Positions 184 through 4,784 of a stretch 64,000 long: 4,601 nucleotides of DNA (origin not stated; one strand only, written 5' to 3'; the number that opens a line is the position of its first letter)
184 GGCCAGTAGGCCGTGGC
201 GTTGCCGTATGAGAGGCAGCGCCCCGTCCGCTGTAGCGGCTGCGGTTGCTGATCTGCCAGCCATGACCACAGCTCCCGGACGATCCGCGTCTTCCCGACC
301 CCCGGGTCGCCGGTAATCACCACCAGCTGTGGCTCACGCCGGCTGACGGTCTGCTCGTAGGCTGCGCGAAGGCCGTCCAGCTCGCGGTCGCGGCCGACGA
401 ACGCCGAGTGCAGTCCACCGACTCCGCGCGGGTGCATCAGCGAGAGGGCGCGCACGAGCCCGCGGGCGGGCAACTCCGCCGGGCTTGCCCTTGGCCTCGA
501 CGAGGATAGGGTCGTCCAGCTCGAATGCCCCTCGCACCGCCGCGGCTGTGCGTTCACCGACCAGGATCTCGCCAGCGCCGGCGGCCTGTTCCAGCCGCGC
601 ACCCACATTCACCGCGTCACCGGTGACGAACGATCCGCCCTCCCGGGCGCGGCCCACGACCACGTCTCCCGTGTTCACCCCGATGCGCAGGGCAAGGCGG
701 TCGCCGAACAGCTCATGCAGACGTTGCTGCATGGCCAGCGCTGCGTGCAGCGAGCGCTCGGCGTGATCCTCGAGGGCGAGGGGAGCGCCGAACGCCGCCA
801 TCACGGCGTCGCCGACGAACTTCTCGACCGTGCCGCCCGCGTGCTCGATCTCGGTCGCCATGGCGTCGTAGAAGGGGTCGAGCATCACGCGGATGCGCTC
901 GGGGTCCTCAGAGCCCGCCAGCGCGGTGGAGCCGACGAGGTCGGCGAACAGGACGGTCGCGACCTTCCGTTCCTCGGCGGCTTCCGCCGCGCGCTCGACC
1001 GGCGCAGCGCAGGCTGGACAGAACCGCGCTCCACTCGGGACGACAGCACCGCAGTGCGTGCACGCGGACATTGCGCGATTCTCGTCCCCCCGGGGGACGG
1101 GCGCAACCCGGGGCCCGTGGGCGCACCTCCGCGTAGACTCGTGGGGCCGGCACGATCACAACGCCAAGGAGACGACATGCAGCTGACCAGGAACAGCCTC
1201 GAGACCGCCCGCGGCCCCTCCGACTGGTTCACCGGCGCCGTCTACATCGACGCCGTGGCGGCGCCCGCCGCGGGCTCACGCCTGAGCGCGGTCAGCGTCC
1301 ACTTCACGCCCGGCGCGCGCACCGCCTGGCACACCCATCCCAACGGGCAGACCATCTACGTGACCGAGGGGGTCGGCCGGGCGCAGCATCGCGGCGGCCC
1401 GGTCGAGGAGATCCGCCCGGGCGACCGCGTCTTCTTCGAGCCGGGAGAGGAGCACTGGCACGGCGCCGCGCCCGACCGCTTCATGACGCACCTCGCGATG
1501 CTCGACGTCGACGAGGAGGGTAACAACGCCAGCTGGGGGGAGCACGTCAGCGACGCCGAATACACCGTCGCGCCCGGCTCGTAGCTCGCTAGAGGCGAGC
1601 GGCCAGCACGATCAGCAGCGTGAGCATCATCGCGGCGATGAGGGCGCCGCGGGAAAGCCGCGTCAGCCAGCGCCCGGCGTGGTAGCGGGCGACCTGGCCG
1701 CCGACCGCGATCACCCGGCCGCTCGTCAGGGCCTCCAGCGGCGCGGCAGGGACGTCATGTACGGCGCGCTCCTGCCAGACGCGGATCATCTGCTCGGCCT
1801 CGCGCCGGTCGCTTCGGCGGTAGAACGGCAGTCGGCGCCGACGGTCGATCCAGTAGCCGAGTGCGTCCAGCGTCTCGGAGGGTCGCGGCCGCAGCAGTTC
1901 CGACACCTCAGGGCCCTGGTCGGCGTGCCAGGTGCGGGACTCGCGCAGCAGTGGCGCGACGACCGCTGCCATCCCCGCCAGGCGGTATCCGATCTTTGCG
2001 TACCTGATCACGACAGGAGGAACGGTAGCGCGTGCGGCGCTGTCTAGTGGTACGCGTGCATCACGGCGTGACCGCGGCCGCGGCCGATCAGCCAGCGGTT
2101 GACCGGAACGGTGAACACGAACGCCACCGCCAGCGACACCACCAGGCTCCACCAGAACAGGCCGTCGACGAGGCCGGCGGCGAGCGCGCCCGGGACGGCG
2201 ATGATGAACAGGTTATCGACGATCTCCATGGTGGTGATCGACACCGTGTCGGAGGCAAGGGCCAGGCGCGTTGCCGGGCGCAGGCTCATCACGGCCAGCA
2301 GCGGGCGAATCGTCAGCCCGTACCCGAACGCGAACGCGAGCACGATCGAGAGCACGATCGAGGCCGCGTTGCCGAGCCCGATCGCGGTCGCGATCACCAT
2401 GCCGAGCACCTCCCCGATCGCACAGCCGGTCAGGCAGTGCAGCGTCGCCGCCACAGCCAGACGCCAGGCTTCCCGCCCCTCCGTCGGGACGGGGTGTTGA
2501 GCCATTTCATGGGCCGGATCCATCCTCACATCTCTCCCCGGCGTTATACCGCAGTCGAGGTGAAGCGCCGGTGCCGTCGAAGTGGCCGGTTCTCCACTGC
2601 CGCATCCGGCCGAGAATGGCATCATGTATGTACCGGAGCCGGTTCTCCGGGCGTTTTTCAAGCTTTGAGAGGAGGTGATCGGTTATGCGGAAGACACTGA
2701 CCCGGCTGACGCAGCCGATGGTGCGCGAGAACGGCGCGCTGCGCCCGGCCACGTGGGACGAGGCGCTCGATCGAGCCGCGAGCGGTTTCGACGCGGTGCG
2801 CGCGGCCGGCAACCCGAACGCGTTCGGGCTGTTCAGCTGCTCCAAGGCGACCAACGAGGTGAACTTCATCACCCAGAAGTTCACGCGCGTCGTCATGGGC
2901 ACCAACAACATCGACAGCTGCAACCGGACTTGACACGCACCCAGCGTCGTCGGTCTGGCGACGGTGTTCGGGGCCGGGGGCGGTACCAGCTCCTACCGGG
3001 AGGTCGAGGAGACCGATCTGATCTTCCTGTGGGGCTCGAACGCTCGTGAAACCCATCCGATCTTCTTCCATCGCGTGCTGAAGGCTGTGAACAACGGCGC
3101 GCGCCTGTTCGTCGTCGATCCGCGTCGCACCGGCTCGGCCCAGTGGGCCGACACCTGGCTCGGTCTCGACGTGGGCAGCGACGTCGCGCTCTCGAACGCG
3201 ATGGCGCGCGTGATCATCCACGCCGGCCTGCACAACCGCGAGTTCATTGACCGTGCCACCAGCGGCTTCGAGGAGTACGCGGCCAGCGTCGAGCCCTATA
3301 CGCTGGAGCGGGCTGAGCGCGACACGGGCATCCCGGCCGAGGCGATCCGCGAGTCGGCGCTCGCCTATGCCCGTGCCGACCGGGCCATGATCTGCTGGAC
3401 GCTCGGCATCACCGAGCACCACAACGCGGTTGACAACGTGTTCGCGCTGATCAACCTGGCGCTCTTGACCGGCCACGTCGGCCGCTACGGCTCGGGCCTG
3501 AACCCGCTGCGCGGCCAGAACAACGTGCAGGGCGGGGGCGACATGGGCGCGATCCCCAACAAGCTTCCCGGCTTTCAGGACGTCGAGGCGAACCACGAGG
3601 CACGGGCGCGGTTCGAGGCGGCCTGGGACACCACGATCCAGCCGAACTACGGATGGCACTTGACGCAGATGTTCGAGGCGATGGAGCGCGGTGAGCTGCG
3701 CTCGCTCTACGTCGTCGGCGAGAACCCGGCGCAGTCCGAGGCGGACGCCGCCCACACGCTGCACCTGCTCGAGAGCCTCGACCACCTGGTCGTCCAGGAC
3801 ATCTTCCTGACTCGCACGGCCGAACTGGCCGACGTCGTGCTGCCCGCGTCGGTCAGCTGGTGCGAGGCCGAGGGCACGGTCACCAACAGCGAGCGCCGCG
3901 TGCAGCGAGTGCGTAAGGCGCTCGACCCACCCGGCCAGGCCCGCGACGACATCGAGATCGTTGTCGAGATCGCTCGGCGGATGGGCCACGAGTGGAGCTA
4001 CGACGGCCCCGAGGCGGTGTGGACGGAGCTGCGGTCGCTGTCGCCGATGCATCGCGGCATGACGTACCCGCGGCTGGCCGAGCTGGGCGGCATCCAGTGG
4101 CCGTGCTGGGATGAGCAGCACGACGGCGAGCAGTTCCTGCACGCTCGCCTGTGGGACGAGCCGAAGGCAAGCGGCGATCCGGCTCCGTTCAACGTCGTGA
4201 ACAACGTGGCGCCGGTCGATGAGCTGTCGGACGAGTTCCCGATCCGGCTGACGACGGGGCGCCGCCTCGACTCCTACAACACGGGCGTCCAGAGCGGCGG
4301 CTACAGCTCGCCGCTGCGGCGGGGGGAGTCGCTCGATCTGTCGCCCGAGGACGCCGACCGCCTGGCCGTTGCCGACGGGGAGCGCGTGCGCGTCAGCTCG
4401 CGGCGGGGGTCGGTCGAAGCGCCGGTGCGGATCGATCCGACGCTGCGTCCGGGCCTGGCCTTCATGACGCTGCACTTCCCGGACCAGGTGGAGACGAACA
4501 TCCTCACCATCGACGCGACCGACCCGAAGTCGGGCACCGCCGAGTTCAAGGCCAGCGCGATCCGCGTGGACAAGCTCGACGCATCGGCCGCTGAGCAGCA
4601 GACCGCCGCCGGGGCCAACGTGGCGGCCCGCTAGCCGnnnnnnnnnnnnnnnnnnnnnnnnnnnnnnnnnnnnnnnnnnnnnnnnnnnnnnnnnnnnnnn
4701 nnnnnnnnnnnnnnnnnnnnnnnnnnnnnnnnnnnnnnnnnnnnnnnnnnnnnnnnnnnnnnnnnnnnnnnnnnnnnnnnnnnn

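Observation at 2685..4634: In-frame TGA plus SECIS-like hairpin: selenocysteine formate dehydrogenase that ORF callers split in two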

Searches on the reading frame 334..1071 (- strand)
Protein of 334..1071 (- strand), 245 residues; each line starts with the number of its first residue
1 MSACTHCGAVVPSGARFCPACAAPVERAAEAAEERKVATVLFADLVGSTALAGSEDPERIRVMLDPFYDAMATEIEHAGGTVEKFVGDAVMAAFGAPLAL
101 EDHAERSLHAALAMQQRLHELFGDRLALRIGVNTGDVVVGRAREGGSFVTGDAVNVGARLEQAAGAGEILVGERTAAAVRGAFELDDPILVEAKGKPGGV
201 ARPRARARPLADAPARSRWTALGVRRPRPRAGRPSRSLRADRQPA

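Call 7: search_protein_families(library=pfam, proteins=[window:334-1071:-])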
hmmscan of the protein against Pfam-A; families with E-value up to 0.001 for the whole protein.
window:334-1071:- (245 aa): 4 families
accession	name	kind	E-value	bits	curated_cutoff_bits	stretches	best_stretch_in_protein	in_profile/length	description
PF00211.25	Guanylate_cyc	-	5.1e-21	75.5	21.9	1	33-195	4-174/183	Adenylate and Guanylate cyclase catalytic domain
PF13240.11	Zn_Ribbon_1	-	4.7e-07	29.8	25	1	4-25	2-23/23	zinc-ribbon domain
PF24463.1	DUF7577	-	4.4e-05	23.4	28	1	3-24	4-25/27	Domain of unknown function (DUF7577)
PF12773.13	DZR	-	7.8e-05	23.2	27.3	1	4-26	1-23/45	Double zinc ribbon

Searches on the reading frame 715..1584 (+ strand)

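Call 7: search_protein_families(library=pfam, proteins=[window:715-1584:+])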
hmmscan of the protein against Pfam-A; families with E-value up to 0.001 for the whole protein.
window:715-1584:+ (289 aa): 4 families
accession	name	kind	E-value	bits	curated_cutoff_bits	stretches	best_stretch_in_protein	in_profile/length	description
PF07883.17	Cupin_2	-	8.3e-12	45.1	27.2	1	195-252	3-59/70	Cupin domain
PF02311.25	AraC_binding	-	3.3e-07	30.6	21.1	1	199-254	12-68/135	AraC-like ligand binding domain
PF12973.13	Cupin_7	-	0.00014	22.1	27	1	193-252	36-90/105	ChrR Cupin-like domain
PF05899.18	Cupin_3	-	0.00019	21.5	23.5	1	191-246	8-61/74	EutQ-like cupin domain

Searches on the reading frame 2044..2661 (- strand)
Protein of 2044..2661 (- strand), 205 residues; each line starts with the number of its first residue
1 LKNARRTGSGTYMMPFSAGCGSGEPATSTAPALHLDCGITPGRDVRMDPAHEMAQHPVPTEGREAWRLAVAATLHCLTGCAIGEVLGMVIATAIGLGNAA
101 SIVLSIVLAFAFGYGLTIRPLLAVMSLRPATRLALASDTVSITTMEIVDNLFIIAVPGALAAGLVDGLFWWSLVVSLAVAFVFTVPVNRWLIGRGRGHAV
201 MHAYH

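Call 26: search_protein_families(library=pfam, proteins=[window:2044-2661:-], max_evalue=0.0001)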
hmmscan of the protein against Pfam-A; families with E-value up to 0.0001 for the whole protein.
window:2044-2661:- (205 aa): 1 family
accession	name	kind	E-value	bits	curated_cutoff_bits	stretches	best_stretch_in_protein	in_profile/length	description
PF14342.11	DUF4396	-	1.8e-38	132.5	27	1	66-196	2-140/141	Domain of unknown function (DUF4396)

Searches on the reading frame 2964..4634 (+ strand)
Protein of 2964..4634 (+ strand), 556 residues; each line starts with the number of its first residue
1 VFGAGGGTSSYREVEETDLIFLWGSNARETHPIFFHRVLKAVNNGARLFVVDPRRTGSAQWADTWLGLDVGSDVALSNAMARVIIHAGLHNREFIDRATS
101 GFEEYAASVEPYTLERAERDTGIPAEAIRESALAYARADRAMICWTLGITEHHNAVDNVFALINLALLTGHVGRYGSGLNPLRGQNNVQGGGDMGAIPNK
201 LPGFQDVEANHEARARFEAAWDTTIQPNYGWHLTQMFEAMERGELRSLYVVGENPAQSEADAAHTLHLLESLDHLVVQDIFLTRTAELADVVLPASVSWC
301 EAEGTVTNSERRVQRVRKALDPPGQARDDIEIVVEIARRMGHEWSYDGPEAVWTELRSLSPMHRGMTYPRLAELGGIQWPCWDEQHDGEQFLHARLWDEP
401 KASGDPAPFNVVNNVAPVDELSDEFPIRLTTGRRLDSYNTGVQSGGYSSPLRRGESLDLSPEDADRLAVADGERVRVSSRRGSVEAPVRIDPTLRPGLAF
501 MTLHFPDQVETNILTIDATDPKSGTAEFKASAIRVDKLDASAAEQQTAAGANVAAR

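Call 31: find_encoding_contigs(protein=window:2964-4634:+, flank=10000, max_places=6)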
Protein window:2964-4634:+ (556 aa): no gene with exactly this product is on record in the collection.
